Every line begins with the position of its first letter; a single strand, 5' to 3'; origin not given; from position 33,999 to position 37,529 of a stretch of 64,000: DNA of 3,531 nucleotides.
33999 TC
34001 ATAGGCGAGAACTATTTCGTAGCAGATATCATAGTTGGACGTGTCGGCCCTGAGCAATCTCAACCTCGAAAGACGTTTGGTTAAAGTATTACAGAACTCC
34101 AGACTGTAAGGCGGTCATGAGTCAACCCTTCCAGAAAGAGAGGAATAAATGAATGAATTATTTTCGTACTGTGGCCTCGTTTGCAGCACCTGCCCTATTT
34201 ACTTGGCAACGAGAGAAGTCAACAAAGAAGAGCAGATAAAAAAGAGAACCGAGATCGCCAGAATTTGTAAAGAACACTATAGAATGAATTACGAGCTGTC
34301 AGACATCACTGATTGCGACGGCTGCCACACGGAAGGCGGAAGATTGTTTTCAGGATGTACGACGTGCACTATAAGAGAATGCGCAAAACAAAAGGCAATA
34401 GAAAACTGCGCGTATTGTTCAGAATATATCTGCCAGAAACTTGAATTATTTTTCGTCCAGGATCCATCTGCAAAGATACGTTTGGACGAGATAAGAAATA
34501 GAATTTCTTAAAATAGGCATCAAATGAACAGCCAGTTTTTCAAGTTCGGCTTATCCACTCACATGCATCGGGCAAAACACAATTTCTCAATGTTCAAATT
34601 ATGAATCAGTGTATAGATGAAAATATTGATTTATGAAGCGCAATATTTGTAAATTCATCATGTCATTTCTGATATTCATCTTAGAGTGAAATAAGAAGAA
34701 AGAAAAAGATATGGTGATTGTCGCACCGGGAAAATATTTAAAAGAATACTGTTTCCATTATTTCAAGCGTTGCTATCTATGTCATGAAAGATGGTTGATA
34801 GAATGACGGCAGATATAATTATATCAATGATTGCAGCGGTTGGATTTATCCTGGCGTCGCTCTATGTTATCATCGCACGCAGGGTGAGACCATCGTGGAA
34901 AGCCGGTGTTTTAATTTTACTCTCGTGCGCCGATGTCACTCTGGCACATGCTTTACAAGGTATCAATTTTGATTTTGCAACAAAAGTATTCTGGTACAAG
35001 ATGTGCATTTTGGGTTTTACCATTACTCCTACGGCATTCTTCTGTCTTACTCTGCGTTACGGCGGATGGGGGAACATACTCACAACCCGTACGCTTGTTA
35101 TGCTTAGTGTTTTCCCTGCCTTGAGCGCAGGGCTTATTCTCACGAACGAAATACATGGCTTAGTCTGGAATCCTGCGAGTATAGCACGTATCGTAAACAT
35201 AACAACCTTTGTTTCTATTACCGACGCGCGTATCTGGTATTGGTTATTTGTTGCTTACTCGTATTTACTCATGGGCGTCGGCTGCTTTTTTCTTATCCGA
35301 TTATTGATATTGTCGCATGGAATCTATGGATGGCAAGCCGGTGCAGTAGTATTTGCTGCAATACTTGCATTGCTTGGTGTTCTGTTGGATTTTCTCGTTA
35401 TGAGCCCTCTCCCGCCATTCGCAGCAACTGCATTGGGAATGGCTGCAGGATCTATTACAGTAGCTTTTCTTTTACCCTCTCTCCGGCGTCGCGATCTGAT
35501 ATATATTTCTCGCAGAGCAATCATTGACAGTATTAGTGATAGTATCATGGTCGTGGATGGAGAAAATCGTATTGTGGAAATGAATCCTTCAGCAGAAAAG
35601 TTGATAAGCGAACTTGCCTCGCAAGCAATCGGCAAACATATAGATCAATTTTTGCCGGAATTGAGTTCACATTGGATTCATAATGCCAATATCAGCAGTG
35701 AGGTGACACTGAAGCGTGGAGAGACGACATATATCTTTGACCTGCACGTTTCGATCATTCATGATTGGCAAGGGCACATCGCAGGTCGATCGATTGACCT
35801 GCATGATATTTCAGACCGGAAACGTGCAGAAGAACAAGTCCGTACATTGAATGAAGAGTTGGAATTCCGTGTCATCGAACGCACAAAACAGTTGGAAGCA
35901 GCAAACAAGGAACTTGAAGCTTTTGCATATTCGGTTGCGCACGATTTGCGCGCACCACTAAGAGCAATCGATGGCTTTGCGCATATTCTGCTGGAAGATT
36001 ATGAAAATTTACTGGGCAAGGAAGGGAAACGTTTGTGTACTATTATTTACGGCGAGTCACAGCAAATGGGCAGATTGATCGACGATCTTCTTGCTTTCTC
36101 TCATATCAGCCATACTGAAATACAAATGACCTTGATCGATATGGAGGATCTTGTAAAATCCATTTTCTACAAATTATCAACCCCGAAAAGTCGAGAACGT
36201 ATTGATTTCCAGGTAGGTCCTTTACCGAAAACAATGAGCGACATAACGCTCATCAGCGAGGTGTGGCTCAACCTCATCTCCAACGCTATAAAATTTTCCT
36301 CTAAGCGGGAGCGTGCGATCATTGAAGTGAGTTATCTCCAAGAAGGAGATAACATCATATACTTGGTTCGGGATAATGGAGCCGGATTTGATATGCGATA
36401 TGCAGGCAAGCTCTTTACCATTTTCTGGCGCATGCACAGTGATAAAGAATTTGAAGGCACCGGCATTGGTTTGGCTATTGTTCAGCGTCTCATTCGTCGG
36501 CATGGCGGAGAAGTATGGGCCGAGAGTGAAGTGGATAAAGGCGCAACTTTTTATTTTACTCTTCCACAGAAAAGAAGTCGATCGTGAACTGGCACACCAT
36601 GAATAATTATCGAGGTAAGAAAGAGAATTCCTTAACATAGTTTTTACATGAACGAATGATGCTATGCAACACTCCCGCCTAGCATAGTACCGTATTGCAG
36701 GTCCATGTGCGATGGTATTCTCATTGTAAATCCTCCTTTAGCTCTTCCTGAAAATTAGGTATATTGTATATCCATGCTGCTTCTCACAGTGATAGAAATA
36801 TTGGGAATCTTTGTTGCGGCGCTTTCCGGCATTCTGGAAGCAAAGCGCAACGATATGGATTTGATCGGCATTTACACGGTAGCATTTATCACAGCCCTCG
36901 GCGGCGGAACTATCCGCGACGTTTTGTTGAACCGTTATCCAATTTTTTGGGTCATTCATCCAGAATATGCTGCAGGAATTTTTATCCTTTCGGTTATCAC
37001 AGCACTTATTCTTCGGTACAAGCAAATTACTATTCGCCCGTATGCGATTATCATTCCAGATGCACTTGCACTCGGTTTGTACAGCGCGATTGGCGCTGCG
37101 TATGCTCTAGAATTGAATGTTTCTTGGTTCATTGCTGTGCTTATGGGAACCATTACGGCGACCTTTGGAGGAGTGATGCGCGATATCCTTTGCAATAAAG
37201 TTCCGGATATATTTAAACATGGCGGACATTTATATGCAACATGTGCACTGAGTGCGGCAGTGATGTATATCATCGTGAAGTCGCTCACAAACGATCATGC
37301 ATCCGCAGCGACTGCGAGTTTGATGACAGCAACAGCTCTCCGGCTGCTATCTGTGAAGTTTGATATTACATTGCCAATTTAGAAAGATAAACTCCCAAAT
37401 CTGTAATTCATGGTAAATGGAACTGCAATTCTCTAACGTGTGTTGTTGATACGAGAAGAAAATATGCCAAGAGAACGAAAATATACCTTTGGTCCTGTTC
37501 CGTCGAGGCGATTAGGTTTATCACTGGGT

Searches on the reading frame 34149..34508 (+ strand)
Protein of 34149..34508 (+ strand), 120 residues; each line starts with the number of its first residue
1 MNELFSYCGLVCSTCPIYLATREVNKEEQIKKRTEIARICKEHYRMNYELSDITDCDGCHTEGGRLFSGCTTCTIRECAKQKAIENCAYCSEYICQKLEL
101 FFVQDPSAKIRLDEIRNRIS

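Call 68: search_protein_families(library=pfam, proteins=[window:34149-34508:+], max_evalue=0.001)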
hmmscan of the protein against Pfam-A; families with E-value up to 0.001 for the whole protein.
window:34149-34508:+ (120 aa): 1 family
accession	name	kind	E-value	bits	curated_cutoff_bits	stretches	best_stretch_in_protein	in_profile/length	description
PF12675.12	DUF3795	-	2.6e-15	57.1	22.6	1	5-99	2-82/83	Protein of unknown function (DUF3795)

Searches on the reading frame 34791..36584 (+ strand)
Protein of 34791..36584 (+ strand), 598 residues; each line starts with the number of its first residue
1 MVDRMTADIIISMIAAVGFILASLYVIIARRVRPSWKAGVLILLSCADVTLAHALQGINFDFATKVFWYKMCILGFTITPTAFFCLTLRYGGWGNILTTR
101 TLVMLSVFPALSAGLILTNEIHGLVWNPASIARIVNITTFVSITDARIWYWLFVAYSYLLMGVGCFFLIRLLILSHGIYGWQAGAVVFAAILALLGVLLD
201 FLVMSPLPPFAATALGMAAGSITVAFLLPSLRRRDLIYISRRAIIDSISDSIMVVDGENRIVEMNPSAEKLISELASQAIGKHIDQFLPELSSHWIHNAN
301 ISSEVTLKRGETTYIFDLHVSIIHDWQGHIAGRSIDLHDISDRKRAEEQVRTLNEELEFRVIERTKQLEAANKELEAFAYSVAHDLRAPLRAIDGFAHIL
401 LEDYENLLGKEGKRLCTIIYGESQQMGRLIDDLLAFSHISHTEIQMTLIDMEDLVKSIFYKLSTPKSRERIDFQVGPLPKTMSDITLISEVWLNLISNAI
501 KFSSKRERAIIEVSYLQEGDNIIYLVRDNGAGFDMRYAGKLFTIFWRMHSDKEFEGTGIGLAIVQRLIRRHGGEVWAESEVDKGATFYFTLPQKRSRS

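Call 42: search_protein_families(library=pfam, proteins=[window:34791-36584:+], max_evalue=0.00001)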
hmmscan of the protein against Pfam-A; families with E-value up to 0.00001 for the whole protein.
window:34791-36584:+ (598 aa): 5 families
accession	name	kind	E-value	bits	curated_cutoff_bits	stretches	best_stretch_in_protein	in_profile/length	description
PF16927.11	HisKA_7TM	-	4.3e-30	105.7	28.6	1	14-228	4-214/224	N-terminal 7TM region of histidine kinase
PF02518.31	HATPase_c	-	5.6e-24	85.1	26.4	1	484-594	2-110/111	Histidine kinase-, DNA gyrase B-, and HSP90-like ATPase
PF00512.31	HisKA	-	2.5e-12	47.1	26.9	1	376-440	3-64/66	His Kinase A (phospho-acceptor) domain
PF00989.32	PAS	-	5.2e-07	30.1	22.6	1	241-294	3-56/113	PAS fold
PF08448.16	PAS_4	-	9.4e-06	26.3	23.1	0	246-305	2-70/110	PAS fold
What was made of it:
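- On Two-component system (kinase and regulator gene pair): The nearest kinase is 34791-36587 (call 42).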

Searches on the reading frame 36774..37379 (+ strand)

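Call 68: search_protein_families(library=pfam, proteins=[window:36774-37379:+], max_evalue=0.001)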
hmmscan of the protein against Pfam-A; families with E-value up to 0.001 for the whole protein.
window:36774-37379:+ (202 aa): 1 family
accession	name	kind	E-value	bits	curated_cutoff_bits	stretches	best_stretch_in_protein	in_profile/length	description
PF03458.18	Gly_transporter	-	2.8e-42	142.9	23.5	2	6-79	2-76/78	Glycine transporter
